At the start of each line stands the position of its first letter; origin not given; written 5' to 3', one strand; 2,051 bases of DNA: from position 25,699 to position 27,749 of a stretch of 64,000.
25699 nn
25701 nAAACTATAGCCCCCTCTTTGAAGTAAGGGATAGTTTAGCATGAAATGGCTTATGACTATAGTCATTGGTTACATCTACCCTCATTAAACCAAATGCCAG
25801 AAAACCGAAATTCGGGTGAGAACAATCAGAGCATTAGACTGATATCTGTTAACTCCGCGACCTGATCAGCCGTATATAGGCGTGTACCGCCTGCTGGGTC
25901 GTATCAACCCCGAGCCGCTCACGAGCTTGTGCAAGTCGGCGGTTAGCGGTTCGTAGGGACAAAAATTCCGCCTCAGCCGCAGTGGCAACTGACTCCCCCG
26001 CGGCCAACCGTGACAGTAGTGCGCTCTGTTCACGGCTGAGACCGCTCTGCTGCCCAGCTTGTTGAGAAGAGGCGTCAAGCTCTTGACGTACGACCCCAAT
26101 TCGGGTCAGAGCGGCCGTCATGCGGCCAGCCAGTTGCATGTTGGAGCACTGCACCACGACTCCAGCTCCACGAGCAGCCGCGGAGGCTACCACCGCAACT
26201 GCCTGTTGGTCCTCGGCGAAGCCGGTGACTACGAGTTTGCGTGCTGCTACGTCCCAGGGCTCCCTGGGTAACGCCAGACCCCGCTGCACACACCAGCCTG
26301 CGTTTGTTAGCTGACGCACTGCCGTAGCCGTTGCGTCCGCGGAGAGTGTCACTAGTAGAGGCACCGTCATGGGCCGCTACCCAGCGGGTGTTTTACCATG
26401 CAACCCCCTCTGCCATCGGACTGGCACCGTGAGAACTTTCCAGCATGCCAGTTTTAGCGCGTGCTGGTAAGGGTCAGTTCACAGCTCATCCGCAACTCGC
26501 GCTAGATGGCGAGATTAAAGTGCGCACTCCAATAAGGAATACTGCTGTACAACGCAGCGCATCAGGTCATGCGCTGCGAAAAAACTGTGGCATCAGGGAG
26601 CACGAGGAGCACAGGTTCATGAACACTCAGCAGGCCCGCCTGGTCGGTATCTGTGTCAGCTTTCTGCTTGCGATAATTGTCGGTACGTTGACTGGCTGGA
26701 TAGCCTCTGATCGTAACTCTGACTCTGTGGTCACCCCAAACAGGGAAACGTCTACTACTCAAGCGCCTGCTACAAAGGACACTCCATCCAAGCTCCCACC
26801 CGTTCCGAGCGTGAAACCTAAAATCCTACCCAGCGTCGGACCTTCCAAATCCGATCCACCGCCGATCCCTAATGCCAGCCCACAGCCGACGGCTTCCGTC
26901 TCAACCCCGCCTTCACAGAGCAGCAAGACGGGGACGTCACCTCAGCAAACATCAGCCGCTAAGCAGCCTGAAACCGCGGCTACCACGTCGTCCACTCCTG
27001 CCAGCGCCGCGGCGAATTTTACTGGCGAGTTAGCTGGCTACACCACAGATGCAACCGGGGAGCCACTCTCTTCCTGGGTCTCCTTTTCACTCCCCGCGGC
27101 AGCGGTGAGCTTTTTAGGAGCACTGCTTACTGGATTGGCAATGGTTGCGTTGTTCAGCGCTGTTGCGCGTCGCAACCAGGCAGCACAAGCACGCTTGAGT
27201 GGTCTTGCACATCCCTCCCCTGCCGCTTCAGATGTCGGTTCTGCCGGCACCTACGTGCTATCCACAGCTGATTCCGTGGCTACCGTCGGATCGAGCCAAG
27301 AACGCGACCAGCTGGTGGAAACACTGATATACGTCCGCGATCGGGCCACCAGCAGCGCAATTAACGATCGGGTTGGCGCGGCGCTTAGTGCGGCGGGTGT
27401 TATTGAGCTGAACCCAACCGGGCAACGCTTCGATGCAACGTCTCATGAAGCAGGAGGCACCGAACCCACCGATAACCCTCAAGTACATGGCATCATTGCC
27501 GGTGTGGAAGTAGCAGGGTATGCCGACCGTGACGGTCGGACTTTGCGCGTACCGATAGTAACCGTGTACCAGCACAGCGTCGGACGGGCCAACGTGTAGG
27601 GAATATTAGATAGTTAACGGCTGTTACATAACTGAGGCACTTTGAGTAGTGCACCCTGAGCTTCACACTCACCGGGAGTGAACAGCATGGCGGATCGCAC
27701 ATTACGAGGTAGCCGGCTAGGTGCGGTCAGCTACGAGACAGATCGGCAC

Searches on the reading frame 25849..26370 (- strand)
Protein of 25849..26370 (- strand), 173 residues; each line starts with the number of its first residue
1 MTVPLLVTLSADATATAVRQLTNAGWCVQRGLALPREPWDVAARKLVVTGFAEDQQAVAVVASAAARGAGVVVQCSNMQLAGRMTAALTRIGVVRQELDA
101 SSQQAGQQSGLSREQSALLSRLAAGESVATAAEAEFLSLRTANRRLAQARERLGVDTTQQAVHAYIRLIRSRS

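Call 7: search_protein_families(library=pfam, proteins=[window:25849-26370:-], max_evalue=0.01)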
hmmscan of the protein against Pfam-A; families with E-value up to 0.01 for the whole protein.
window:25849-26370:- (173 aa): 2 families
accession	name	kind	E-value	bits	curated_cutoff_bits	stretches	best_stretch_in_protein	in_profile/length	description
PF13556.12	HTH_30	-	0.00055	20.1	27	1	122-162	9-49/59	PucR C-terminal helix-turn-helix domain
PF00196.25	GerE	-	0.005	16.9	23.5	1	111-163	3-55/57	Bacterial regulatory proteins, luxR family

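Call 23: search_protein_families(library=pfam, proteins=[window:25852-26370:-], max_evalue=5)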
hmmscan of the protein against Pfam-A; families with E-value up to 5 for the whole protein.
window:25852-26370:- (173 aa): 4 families
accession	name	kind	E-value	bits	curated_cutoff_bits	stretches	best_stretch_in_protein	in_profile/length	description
PF13556.12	HTH_30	-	0.00055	20.1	27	1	122-162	9-49/59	PucR C-terminal helix-turn-helix domain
PF00196.25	GerE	-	0.005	16.9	23.5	1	111-163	3-55/57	Bacterial regulatory proteins, luxR family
PF08281.18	Sigma70_r4_2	-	0.082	13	25.7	1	113-153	14-54/54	Sigma-70, region 4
PF20161.5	VpsR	-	0.32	11.2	23.7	0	41-105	8-68/121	VpsR domain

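Call 24: search_protein_families(library=ncbifam, proteins=[window:25852-26370:-], max_evalue=0.1)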
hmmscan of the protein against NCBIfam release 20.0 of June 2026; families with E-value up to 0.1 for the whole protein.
window:25852-26370:- (173 aa): 2 families
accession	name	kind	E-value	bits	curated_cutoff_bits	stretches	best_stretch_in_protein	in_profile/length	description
TIGR03541.1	reg_near_HchA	equivalog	6.7e-06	25.8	215.6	1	94-167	157-228/232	PA1136 family autoinducer-binding transcriptional regulator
NF052445.1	RespRegMctR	equivalog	0.035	13.5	300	1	103-163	137-197/205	two-component system response regulator MctR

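Call 31: find_homologous_proteins(query=window:25852-26370:-, max_evalue=0.00001)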
Query window:25852-26370:- (173 aa): 860 proteins with E <= 0.00001 among 3193 candidates; the best 120 are listed.
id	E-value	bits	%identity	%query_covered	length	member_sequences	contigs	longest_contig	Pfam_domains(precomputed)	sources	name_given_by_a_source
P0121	5.0e-97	340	100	100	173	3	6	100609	-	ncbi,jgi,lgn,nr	ncbi:MAG: LuxR family transcriptional regulator [Acidimicrobiales bacterium]|nr:MAG: LuxR family tra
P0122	8.2e-60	219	68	97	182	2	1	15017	-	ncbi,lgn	-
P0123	1.0e-59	219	69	95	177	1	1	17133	-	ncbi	-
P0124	6.9e-58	213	67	98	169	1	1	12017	-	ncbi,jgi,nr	ncbi:MAG TPA: hypothetical protein VHU91_07505 [Mycobacteriales bacterium]|jgi:DNA-binding NarL/FixJ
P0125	1.1e-42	163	54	98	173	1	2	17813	-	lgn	-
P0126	1.4e-40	157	65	79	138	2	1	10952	-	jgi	jgi:DNA-binding NarL/FixJ family response regulator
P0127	1.7e-35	140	54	94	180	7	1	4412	-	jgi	jgi:hypothetical protein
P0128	1.4e-34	137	47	99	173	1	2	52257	-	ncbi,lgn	ncbi:MAG: LuxR family transcriptional regulator [Micromonosporaceae bacterium]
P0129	1.5e-34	137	51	97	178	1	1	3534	-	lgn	-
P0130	1.8e-34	137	49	99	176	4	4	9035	-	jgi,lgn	jgi:DNA-binding NarL/FixJ family response regulator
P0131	3.2e-34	136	51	95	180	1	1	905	-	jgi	jgi:DNA-binding NarL/FixJ family response regulator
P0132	4.0e-34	136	50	98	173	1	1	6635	-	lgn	-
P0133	4.3e-34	136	47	98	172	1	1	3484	-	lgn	-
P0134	4.5e-34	136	48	97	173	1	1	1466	-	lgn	-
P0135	4.7e-34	135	50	96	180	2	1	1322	-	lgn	-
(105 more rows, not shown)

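Call 32: find_encoding_contigs(protein=P0123, flank=10000, max_places=3)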
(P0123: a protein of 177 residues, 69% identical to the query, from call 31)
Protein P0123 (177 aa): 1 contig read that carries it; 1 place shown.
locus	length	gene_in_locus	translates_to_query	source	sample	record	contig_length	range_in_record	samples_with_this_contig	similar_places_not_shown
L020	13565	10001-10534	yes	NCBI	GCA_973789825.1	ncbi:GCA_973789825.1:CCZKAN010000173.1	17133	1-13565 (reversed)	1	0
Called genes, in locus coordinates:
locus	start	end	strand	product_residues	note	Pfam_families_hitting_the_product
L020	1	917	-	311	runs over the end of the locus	PF02739:5_3_exonuc_N, PF01367:5_3_exonuc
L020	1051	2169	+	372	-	PF01321:Creatinase_N, PF00557:Peptidase_M24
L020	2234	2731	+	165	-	PF01327:Pep_deformylase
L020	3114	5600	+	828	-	PF20154:LNT_N, PF00795:CN_hydrolase, PF00535:Glycos_transf_2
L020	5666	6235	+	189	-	PF04186:FxsA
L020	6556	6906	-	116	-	PF13397:RbpA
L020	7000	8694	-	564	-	PF00324:AA_permease, PF13520:AA_permease_2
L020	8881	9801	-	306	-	-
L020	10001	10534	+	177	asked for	-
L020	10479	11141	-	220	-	PF13560:HTH_31, PF01381:HTH_3, PF07022:Phage_CI_repr (faint), PF12844:HTH_19 (weak), PF13443:HTH_26, PF07883:Cupin_2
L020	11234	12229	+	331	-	PF00890:FAD_binding_2 (weak), PF01266:DAO (faint), PF07992:Pyr_redox_2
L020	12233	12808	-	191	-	PF01545:Cation_efflux, PF16916:ZT_dimer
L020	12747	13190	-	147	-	PF01545:Cation_efflux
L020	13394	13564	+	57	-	?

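Call 33: find_encoding_contigs(protein=P0122, flank=10000, max_places=3)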
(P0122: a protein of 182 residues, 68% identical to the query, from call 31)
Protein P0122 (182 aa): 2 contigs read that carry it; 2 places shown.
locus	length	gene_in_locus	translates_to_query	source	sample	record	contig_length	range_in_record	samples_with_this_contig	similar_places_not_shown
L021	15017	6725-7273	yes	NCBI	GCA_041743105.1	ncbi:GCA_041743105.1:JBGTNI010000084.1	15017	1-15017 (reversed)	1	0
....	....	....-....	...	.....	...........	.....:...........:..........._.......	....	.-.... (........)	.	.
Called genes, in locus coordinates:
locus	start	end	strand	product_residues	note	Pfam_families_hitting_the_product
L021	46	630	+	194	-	PF04186:FxsA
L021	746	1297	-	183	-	PF12840:HTH_20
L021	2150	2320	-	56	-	-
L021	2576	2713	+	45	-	-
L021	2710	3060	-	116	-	PF13397:RbpA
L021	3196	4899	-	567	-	PF00324:AA_permease, PF13520:AA_permease_2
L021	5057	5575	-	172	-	PF13238:AAA_18 (weak)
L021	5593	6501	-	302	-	-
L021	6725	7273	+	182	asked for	-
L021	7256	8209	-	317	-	PF00294:PfkB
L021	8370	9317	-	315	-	PF01545:Cation_efflux, PF16916:ZT_dimer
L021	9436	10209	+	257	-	PF13489:Methyltransf_23, PF01209:Ubie_methyltran (weak), PF13649:Methyltransf_25, PF13847:Methyltransf_31, PF08241:Methyltransf_11, PF08242:Methyltransf_12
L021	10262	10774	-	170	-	PF00903:Glyoxalase, PF22677:Ble-like_N (weak), PF18029:Glyoxalase_6 (weak)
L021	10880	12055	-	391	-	PF13228:DUF4037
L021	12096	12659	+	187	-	PF06821:Ser_hydrolase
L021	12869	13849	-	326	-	PF21068:ATPgraspMvdD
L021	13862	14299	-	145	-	-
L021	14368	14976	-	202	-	-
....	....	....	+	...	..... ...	-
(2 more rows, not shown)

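Call 34: find_encoding_contigs(protein=P0124, flank=10000, max_places=3)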
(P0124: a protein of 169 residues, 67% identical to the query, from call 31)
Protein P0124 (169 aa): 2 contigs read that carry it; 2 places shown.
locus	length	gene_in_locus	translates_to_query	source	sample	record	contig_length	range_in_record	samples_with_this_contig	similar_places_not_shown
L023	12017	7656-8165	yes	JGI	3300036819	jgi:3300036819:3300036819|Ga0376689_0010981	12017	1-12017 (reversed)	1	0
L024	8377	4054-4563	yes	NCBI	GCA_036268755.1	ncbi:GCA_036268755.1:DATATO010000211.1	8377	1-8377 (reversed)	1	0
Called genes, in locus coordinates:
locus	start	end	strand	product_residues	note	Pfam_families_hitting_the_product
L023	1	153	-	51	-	?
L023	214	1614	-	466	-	PF01526:DDE_Tnp_Tn3, PF01636:APH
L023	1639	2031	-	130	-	PF13700:DUF4158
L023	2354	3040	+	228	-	PF13302:Acetyltransf_3, PF00583:Acetyltransf_1 (weak)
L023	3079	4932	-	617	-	PF00350:Dynamin_N, PF01926:MMR_HSR1 (faint)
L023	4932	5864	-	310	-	-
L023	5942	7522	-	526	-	PF00350:Dynamin_N, PF01926:MMR_HSR1 (weak)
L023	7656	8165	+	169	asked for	-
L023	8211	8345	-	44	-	-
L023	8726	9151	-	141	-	PF00903:Glyoxalase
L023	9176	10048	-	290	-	PF01545:Cation_efflux, PF16916:ZT_dimer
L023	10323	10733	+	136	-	PF02861:Clp_N (faint)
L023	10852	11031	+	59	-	PF02861:Clp_N (weak)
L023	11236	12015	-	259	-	?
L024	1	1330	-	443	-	PF00350:Dynamin_N, PF01926:MMR_HSR1 (faint)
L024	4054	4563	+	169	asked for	-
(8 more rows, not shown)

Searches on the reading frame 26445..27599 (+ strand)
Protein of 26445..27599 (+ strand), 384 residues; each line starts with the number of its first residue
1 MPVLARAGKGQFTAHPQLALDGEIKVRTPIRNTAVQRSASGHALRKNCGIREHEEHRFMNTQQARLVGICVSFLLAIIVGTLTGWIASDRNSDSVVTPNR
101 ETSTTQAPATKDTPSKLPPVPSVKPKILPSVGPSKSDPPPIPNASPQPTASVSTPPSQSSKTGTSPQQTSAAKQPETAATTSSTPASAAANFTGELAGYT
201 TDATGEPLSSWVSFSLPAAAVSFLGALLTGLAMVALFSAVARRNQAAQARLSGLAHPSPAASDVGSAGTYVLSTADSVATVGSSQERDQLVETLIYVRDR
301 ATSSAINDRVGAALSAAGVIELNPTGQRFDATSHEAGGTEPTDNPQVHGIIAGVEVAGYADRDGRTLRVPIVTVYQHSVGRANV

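Call 7: search_protein_families(library=pfam, proteins=[window:26445-27599:+], max_evalue=0.01)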
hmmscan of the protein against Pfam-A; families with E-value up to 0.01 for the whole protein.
window:26445-27599:+ (384 aa): 1 family
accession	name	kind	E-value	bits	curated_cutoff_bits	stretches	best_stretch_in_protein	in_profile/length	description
PF01025.24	GrpE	-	0.0001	22.5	25.8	1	307-375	98-164/165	GrpE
